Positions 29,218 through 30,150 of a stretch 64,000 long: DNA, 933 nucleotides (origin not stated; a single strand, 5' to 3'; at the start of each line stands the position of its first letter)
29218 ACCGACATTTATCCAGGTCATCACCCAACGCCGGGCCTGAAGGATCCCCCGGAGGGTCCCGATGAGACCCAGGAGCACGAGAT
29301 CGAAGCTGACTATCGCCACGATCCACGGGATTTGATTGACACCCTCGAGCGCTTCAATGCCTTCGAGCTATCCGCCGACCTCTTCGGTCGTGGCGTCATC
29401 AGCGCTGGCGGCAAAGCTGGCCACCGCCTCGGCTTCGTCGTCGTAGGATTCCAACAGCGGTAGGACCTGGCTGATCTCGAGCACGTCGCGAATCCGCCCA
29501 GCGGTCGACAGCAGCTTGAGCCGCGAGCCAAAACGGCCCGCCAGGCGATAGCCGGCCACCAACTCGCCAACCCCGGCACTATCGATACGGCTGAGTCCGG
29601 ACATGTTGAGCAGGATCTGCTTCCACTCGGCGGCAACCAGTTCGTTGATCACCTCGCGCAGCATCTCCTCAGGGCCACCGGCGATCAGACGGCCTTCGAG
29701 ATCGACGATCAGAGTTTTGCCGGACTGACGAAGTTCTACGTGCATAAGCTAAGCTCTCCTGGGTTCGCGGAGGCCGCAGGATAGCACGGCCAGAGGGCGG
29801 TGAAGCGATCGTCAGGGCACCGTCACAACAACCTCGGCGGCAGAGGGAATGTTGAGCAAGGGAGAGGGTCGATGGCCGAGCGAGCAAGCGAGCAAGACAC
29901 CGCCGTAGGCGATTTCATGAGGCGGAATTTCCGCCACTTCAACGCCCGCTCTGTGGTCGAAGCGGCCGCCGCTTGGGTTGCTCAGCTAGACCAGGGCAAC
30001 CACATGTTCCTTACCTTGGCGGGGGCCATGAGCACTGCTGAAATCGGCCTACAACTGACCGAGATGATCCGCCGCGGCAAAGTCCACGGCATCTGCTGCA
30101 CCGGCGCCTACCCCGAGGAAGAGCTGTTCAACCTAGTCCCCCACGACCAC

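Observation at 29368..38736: Two diverged, reciprocally decayed copies of a divergent STAS antagonist <-> deoxyhypusine-synthase-like gene pair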

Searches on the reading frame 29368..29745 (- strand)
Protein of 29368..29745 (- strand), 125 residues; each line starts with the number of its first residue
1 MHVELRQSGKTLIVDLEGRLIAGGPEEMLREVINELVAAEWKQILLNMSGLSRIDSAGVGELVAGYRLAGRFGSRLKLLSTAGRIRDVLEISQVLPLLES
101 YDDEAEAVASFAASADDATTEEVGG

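Call 5: search_protein_families(library=pfam, proteins=[window:29368-29745:-], max_evalue=0.01)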
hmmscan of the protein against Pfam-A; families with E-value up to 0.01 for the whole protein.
window:29368-29745:- (125 aa): 2 families
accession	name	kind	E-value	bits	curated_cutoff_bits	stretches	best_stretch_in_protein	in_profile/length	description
PF01740.26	STAS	-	2.5e-11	43.7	22.6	1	3-107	2-106/106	STAS domain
PF13466.11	STAS_2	-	7.7e-08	32.8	29.2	1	16-92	3-77/80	STAS domain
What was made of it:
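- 29368..29745 (-): STAS-A: intact single-domain STAS (anti-sigma-factor antagonist type) gene, 125 aa. Pfam STAS 2.5e-11 (call 5).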

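Call 16: find_homologous_proteins(query=window:29368-29745:-, max_evalue=0.001)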
Query window:29368-29745:- (125 aa): 145 proteins with E <= 0.001 among 195 candidates; the best 120 are listed.
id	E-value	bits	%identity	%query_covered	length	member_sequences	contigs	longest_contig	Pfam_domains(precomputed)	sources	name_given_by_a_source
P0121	2.4e-70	252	100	100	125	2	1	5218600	PF01740.27,PF13466.13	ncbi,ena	-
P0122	1.9e-55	204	79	99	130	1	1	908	PF01740.27,PF13466.13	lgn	-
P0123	9.0e-44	166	91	74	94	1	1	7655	PF01740.27,PF13466.13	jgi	-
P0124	6.2e-37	144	63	91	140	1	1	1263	PF01740.27,PF13466.13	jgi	-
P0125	8.6e-35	137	61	89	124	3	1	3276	PF01740.27,PF13466.13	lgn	-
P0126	1.5e-32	130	58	89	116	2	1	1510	PF01740.27,PF13466.13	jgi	jgi:anti-sigma B factor antagonist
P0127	2.6e-32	129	58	89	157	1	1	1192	PF01740.27,PF13466.13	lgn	-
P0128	5.1e-31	125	57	89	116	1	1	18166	PF01740.27,PF13466.13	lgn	-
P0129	6.1e-31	125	59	89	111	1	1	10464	PF01740.27,PF13466.13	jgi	jgi:anti-anti-sigma factor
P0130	1.3e-30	124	55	90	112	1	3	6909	PF01740.27,PF13466.13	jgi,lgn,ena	jgi:anti-anti-sigma factor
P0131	1.7e-30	123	54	91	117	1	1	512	PF01740.27,PF13466.13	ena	-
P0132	1.7e-30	123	55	90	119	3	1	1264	PF01740.27,PF13466.13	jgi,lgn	-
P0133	2.4e-30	123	58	89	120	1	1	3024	PF01740.27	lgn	-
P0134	2.6e-30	123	58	89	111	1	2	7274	PF01740.27,PF13466.13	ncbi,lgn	-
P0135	2.8e-30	123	57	89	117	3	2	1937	PF01740.27,PF13466.13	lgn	-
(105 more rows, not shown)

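Call 17: find_encoding_contigs(protein=P0123, flank=8000, max_places=3)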
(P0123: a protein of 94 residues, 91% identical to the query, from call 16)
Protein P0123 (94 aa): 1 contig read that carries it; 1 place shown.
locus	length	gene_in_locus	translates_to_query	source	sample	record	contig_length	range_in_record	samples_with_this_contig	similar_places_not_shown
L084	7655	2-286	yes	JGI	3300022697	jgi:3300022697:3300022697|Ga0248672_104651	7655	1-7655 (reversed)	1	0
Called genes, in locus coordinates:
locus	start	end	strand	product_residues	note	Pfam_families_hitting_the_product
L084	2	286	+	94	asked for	PF01740:STAS, PF13466:STAS_2 (weak)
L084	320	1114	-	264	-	PF00027:cNMP_binding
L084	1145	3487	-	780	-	PF13646:HEAT_2 (faint)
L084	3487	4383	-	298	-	-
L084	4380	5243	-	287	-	PF26317:CntK_N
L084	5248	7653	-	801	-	?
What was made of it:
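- The relative contig L084 ends inside STAS (call 17).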

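Call 18: find_encoding_contigs(protein=P0128, flank=5000, max_places=2)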
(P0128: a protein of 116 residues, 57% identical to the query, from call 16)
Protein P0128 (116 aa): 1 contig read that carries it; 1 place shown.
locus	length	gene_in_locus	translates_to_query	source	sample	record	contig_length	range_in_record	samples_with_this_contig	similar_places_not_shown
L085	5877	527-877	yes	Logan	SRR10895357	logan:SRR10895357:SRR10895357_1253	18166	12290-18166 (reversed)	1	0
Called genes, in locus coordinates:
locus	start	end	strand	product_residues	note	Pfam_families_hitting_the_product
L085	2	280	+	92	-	?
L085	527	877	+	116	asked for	PF01740:STAS, PF13466:STAS_2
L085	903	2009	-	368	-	PF01073:3Beta_HSD (weak), PF01370:Epimerase, PF07993:NAD_binding_4, PF16363:GDP_Man_Dehyd (weak)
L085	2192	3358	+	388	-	PF00497:SBP_bac_3, PF10613:Lig_chan-Glu_bd, PF00520:Ion_trans (weak), PF00060:Lig_chan, PF07885:Ion_trans_2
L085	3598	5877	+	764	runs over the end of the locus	-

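Call 19: find_encoding_contigs(protein=P0125, flank=4000, max_places=2)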
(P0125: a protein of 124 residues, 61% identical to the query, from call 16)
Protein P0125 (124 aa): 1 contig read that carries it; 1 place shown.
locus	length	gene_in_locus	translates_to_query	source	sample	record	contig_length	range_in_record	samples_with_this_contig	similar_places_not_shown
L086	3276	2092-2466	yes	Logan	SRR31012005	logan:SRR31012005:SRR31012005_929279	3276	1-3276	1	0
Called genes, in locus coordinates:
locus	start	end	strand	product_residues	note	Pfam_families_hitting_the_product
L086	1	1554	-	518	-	?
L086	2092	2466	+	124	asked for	PF01740:STAS, PF13466:STAS_2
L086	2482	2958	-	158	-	PF13279:4HBT_2, PF03061:4HBT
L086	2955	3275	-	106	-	?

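Call 20: find_encoding_contigs(protein=P0122, flank=2000, max_places=3)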
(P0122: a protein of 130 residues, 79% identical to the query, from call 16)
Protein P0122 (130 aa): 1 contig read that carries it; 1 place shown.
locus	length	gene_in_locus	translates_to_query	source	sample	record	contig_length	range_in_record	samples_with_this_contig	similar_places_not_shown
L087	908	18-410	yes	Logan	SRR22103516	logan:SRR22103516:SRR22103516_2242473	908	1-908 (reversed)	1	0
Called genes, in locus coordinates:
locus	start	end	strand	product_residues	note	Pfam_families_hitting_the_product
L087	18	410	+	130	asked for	PF01740:STAS, PF13466:STAS_2 (weak)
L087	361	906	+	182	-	?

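Call 21: find_encoding_contigs(protein=P0124, flank=2000, max_places=3)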
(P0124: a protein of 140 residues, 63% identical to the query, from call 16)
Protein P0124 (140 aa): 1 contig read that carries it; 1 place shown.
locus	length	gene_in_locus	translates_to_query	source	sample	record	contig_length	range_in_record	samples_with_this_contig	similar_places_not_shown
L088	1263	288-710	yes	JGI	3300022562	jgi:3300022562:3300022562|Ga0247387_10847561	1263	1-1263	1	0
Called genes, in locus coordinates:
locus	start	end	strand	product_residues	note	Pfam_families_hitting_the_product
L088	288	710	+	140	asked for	PF01740:STAS, PF13466:STAS_2 (weak)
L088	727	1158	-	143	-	PF13279:4HBT_2, PF03061:4HBT, PF13622:4HBT_3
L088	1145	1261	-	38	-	?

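Call 28: find_related_loci(query=A3, collection=metagenome_contigs, flank=5000)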
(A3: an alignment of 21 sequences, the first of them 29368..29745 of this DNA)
Query A3 (125 aa) in metagenome_contigs; peptide patterns used: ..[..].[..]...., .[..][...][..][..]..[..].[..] (x = any residue, [..] = any of these).
600 stretches matched a pattern (row limit reached: there are more); 584 encode a relative of the query (tblastn E <= 1e-3); the best 80 are kept; 80 distinct loci.
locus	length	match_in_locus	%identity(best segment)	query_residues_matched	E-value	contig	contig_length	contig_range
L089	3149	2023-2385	53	1-119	3e-37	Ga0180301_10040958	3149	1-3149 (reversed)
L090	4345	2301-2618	57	1-106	7e-36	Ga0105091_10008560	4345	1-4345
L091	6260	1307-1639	52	1-111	1e-35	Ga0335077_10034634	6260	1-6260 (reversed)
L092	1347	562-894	52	1-111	1e-34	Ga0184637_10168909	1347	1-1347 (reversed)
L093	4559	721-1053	53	1-111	1e-33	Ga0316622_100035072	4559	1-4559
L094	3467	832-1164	53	1-111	8e-34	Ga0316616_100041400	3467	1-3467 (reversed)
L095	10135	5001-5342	49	1-114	3e-33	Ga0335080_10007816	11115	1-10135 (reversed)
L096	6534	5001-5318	49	1-106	2e-32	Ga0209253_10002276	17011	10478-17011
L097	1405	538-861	52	1-108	9e-33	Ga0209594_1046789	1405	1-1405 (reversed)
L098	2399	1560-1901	47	1-114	3e-32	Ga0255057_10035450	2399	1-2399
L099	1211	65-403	50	1-113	1e-32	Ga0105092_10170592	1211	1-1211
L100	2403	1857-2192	48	1-112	2e-31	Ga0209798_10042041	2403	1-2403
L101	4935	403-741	50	1-113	2e-31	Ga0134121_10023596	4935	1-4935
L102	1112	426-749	46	1-108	2e-29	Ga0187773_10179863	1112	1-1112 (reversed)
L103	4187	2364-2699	42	1-112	4e-28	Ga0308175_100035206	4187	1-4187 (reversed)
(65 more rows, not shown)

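Call 45: search_protein_families(library=ncbifam, proteins=[window:29368-29745:-], max_evalue=0.01)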
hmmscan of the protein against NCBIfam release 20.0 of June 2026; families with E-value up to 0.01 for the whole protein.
window:29368-29745:- (125 aa): 2 families
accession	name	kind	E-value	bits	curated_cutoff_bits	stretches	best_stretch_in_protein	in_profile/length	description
TIGR00377.1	ant_ant_sig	superfamily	3.8e-13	49.3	53.45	1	1-104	3-106/108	anti-sigma factor antagonist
TIGR02886.1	spore_II_AA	equivalog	4.6e-12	45.9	114.75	1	4-108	2-106/106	anti-sigma F factor antagonist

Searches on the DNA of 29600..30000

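Call 62: search_rna_families(source=window, start=29600, end=30000, threshold=evalue, max_evalue=1)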
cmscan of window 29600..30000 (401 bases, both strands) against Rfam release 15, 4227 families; matches with E-value up to 1: 0.
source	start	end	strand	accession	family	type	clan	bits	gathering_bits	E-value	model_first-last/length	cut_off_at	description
